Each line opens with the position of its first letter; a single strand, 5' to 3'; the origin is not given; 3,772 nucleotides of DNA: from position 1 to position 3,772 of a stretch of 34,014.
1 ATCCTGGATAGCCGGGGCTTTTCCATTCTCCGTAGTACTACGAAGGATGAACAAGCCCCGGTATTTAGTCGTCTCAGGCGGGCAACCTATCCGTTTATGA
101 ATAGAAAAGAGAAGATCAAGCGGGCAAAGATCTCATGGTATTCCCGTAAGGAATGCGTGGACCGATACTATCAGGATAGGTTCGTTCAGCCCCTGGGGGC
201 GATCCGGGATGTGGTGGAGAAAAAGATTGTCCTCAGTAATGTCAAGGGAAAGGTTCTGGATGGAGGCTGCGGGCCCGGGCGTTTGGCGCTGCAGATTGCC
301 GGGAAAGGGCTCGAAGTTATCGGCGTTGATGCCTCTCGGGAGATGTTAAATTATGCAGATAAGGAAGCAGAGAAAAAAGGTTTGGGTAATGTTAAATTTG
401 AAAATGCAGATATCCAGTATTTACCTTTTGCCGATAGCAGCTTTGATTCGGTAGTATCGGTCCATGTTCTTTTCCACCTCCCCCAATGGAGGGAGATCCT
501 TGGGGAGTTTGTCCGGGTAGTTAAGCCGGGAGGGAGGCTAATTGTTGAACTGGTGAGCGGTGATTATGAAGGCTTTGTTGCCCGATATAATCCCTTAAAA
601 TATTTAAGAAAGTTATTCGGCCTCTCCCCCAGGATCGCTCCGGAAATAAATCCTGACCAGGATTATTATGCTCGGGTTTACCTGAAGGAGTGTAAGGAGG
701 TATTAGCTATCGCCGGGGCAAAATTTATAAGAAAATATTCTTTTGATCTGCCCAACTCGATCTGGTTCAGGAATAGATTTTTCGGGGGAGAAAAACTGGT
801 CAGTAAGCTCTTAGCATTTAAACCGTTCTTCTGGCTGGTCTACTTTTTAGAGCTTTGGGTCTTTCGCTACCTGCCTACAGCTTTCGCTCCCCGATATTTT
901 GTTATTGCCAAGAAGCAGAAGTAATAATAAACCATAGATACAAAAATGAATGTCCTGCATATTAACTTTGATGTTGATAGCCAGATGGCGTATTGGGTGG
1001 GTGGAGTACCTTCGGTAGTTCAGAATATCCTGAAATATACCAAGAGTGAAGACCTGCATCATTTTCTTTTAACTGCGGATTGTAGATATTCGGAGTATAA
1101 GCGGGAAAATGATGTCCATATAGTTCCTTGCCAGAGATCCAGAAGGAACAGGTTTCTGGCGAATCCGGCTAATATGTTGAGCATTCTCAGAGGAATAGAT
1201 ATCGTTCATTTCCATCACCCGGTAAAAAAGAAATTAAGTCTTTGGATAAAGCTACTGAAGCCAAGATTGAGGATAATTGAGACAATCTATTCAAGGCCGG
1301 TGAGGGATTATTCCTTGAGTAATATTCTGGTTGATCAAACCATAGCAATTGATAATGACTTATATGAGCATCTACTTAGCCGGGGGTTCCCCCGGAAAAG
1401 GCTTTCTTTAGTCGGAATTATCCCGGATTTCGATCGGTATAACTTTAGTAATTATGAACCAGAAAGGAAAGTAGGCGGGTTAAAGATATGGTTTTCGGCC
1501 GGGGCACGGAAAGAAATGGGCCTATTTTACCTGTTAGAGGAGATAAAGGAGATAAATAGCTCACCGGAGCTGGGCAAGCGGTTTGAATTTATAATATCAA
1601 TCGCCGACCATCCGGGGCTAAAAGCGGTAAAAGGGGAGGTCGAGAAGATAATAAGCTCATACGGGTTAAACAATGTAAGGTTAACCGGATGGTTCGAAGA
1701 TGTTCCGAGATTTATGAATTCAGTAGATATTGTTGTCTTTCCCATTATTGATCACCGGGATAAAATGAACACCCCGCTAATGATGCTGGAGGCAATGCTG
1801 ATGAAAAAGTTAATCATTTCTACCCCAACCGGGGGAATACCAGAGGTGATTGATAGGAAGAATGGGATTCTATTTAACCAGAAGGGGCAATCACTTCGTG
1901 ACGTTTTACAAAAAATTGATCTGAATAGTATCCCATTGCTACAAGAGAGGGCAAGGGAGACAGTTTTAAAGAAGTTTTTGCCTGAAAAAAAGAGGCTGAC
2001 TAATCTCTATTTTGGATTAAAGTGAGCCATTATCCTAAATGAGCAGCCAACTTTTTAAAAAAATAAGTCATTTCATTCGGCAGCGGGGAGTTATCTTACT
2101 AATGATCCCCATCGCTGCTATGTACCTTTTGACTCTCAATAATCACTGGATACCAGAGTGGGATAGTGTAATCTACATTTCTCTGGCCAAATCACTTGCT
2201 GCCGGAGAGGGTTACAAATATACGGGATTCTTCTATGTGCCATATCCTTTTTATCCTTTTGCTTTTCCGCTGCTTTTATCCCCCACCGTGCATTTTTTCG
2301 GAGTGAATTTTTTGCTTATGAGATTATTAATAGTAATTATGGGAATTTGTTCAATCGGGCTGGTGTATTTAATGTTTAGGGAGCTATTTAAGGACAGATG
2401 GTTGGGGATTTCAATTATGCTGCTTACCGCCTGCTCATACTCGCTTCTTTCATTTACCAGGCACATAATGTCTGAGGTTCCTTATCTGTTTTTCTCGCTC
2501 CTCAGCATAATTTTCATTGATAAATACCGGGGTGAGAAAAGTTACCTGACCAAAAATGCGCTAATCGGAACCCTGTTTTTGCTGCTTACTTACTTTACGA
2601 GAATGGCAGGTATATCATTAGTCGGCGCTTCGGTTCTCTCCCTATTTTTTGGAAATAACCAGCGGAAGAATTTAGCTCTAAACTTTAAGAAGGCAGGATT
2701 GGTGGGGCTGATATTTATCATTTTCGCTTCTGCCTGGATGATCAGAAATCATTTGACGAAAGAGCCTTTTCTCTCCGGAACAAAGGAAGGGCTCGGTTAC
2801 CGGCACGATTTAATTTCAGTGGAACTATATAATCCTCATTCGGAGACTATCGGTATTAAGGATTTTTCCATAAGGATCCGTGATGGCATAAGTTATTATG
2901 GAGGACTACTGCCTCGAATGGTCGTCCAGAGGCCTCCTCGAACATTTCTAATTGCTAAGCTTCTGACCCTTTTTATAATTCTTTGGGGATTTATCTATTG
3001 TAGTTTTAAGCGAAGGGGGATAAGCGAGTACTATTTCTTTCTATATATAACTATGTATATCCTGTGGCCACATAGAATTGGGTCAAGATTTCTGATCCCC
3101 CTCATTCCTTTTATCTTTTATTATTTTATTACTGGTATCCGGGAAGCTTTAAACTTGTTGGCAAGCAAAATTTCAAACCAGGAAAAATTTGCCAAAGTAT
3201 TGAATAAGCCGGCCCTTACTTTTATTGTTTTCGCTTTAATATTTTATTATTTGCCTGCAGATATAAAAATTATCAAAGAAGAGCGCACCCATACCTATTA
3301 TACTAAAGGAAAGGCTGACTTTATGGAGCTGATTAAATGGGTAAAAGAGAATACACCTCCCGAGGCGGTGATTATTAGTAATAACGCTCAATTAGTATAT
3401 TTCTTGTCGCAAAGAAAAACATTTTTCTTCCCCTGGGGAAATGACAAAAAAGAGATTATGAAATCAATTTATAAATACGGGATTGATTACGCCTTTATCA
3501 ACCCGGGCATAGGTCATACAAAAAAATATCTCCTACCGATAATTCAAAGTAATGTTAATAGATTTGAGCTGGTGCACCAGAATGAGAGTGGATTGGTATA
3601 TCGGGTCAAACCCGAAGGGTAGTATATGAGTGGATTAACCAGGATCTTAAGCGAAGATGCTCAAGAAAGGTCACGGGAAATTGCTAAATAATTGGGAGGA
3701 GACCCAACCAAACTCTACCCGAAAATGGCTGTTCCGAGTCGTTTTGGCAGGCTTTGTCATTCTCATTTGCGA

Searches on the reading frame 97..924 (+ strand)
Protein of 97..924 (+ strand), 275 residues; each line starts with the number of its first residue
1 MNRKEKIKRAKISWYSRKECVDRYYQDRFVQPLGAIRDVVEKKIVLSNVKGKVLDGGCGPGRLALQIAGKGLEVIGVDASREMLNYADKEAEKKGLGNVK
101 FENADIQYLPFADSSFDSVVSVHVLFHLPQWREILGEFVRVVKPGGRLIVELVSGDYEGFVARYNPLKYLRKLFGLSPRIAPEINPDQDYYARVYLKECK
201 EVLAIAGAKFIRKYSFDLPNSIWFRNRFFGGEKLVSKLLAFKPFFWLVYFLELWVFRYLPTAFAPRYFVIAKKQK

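Call 6: search_protein_families(library=pfam, proteins=[window:97-924:+], max_evalue=0.01)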
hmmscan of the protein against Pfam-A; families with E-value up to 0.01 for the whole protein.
window:97-924:+ (275 aa): 18 families
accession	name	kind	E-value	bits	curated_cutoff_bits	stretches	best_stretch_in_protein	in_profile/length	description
PF08241.18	Methyltransf_11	-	6.7e-27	94.4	21.2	1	54-150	1-95/95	Methyltransferase domain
PF13847.12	Methyltransf_31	-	1.1e-26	93.7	27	1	50-154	4-113/145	Methyltransferase domain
PF13649.12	Methyltransf_25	-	6.8e-26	91.2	27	1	53-146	1-97/97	Methyltransferase domain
PF08242.18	Methyltransf_12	-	4.6e-16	59.8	30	1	54-148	1-98/98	Methyltransferase domain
PF13489.12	Methyltransf_23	-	3.2e-15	56.7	27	1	47-157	20-123/164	Methyltransferase domain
PF01209.24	Ubie_methyltran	-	1.8e-14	54.1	20.1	1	46-150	44-151/233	ubiE/COQ5 methyltransferase family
PF03848.20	TehB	-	4e-09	36.6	20.4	1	36-152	19-135/193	Tellurite resistance protein TehB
PF02353.26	CMAS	-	4.1e-08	33.3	27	1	52-155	65-169/273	Mycolic acid cyclopropane synthetase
PF20922.3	Anamorsin_N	-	3.3e-07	30.6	27.1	1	82-151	15-88/163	Anamorsin, N-terminal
PF07021.18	MetW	-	9e-07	29.1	21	1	51-143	15-103/193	Methionine biosynthesis protein MetW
PF08003.17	Methyltransf_9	-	8e-06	25.5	23.8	1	46-155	111-224/315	Protein of unknown function (DUF1698)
PF05175.20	MTS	-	3.1e-05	24.1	23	1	48-121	30-104/170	Methyltransferase small domain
PF24675.1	NpmA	-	6.3e-05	22.8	60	1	47-112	21-92/214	16S rRNA (adenine(1408)-N(1))-methyltransferase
PF05148.21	Methyltransf_8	-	0.00017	21.9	27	1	46-154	69-160/219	Hypothetical methyltransferase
PF01135.25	PCMT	-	0.0005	20.3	20.3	1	51-151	75-172/210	Protein-L-isoaspartate(D-aspartate) O-methyltransferase (PCMT)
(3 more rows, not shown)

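Call 70: search_protein_families(library=ncbifam, proteins=[window:97-924:+], max_evalue=0.001)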
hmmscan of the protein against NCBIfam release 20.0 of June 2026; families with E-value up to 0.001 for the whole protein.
window:97-924:+ (275 aa): 62 families (the best 25 are shown)
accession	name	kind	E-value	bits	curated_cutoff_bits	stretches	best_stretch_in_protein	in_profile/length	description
NF043040.1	corrin_prot_MT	hypoth_equivalog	6.4e-21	74.8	180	1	41-150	31-147/216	corrinoid protein-associated methyltransferase CpaM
NF041536.1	ArsM_DUF2284_UU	exception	1e-19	70.3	575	1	52-150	79-180/459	arsenite methyltransferase/DUF2284 domain selenoprotein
NF008823.0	PRK11873.1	subfamily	3.9e-19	69.2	263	1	52-150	80-181/272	arsenite methyltransferase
TIGR01934.1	MenG_MenH_UbiE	subfamily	1.3e-18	67.2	158.35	1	47-156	37-148/223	ubiquinone/menaquinone biosynthesis methyltransferase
NF041537.1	ArsM_AhpD_UU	exception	1.6e-18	66.6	510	1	52-150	79-180/345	arsenite methyltransferase/AhpD domain selenoprotein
NF047649.1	MTase_UXPK_star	exception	3.2e-18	65.7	460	1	52-150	80-181/283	methyltransferase/UXPK-star double selenoprotein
TIGR01983.1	UbiG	equivalog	1e-17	64.2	102.95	1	49-154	48-155/228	bifunctional 2-polyprenyl-6-hydroxyphenol methylase/3-demethylubiquinol 3-O-methyltransferase UbiG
NF045667.1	MTase_DVU1556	equivalog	2e-17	63.4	155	1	50-150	23-119/213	DVU_1556 family methyltransferase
NF001244.0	PRK00216.1-5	equivalog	2.3e-16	59.8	216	1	46-191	45-190/236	bifunctional demethylmenaquinone methyltransferase/2-methoxy-6-polyprenyl-1,4-benzoquinol methylase UbiE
TIGR02021.1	BchM-ChlM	equivalog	1.7e-15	57.1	158.9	1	49-130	53-133/218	magnesium protoporphyrin IX methyltransferase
NF001243.0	PRK00216.1-4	equivalog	7.6e-15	54.9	235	1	50-165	48-167/237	demethylmenaquinone methyltransferase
TIGR02752.1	MenG_heptapren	equivalog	1.7e-14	53.9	419.85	1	51-164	47-164/231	demethylmenaquinone methyltransferase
NF001241.0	PRK00216.1-2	equivalog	3.8e-14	52.9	327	1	48-198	50-189/231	demethylmenaquinone methyltransferase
TIGR02072.1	BioC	equivalog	2.4e-13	50.5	184.95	1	15-150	9-132/244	malonyl-ACP O-methyltransferase BioC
NF040539.1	AST_met_ArsM_2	exception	3e-13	50.2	240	1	42-149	49-162/262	putative arsinothricin biosynthesis methyltransferase ArsM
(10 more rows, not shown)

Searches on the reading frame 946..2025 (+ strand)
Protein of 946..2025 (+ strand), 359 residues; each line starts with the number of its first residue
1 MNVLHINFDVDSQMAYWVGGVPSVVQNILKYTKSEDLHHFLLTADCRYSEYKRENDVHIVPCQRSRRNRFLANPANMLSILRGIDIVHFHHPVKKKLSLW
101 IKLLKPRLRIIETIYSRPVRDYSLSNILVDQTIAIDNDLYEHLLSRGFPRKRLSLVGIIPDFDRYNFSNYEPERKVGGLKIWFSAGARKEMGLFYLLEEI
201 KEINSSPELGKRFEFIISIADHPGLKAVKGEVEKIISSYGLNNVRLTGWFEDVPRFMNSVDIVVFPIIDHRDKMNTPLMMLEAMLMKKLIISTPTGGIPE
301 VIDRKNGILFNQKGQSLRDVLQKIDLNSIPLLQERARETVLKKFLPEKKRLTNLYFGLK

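Call 6: search_protein_families(library=pfam, proteins=[window:946-2025:+], max_evalue=0.01)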
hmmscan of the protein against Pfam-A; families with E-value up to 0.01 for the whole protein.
window:946-2025:+ (359 aa): 3 families
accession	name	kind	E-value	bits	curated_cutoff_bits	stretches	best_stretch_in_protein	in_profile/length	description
PF13692.12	Glyco_trans_1_4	-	1.7e-17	64.4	27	1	186-313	9-127/142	Glycosyl transferases group 1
PF00534.26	Glycos_transf_1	-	2.1e-10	40.9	26.4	1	180-322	17-153/172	Glycosyl transferases group 1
PF13439.12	Glyco_transf_4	-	1.5e-07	32.1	28.5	1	18-156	1-162/170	Glycosyltransferase Family 4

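Call 70: search_protein_families(library=ncbifam, proteins=[window:946-2025:+], max_evalue=0.001)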
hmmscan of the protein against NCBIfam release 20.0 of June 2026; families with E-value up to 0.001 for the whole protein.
window:946-2025:+ (359 aa): 7 families
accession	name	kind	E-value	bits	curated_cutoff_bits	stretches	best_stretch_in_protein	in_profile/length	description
TIGR04063.1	stp3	hypoth_equivalog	1.1e-08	34.4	442.05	1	129-324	158-357/397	TIGR04063 family PEP-CTERM/XrtA system glycosyltransferase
TIGR03088.1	stp2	hypoth_equivalog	2.7e-07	30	409.05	1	228-324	240-335/374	TIGR03088 family PEP-CTERM/XrtA system glycosyltransferase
TIGR03999.1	thiol_BshA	equivalog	5.6e-05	22.2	273.7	1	231-312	243-322/375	N-acetyl-alpha-D-glucosaminyl L-malate synthase BshA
NF041876.1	EPS_EpsE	equivalog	7.3e-05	22.2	400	1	163-344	198-380/389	exopolysaccharide biosynthesis GT4 family glycosyltransferase EpsE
TIGR04005.1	wcaL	equivalog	0.00013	21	537.6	1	231-344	267-390/406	colanic acid biosynthesis glycosyltransferase WcaL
TIGR03087.1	stp1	hypoth_equivalog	0.00028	20.2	316.65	1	242-345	280-382/397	TIGR03087 family PEP-CTERM/XrtA system glycosyltransferase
NF047684.1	TeichurnBiosyTuaC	equivalog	0.00051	19.1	550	1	251-323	281-350/391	teichuronic acid biosynthesis protein TuaC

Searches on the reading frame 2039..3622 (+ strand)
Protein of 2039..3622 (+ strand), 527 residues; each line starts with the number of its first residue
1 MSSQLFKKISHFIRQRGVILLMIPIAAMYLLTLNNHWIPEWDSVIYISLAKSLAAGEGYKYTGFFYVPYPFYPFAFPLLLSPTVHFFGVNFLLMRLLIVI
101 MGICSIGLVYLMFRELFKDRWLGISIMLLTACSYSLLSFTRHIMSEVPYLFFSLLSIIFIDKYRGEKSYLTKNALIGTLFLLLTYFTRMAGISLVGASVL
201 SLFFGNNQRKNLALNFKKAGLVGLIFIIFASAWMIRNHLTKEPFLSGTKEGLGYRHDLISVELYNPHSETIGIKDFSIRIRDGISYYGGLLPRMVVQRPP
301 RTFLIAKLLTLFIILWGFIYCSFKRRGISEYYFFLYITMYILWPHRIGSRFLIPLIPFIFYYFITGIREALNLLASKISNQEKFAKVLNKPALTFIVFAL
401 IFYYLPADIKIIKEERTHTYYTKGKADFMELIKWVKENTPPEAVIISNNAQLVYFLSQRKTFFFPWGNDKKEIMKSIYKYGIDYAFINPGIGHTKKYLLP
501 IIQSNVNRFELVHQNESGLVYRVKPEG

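Call 3: search_protein_families(library=pfam, proteins=[window:2039-3622:+], max_evalue=0.01)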
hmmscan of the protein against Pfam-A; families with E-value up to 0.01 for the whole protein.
window:2039-3622:+ (527 aa): 4 families
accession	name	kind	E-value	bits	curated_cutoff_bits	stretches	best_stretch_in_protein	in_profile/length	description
PF02366.24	PMT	-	3.6e-06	27.2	22.7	1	75-178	65-168/245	Dolichyl-phosphate-mannose-protein mannosyltransferase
PF13231.12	PMT_2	-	3e-05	24.7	26.1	1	73-233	3-160/160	Dolichyl-phosphate-mannose-protein mannosyltransferase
PF10034.15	Dpy19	-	0.00055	18.7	27.2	1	373-448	456-530/653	Q-cell neuroblast polarisation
PF20604.3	DUF6798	-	0.0023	18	26.9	1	427-462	2-38/61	Domain of unknown function (DUF6798)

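Call 70: search_protein_families(library=ncbifam, proteins=[window:2039-3622:+], max_evalue=0.001)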
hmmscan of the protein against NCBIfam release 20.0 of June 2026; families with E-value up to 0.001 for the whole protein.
window:2039-3622:+ (527 aa): 2 families
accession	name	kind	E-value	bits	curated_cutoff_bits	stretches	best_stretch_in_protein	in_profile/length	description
TIGR03663.1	TIGR03663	subfamily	2e-05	23.8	126.25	1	66-168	46-145/435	flippase activity-associated protein Agl23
TIGR04154.1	archaeo_STT3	subfamily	0.00024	19.6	450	0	306-443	393-512/831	oligosaccharyl transferase, archaeosortase A system-associated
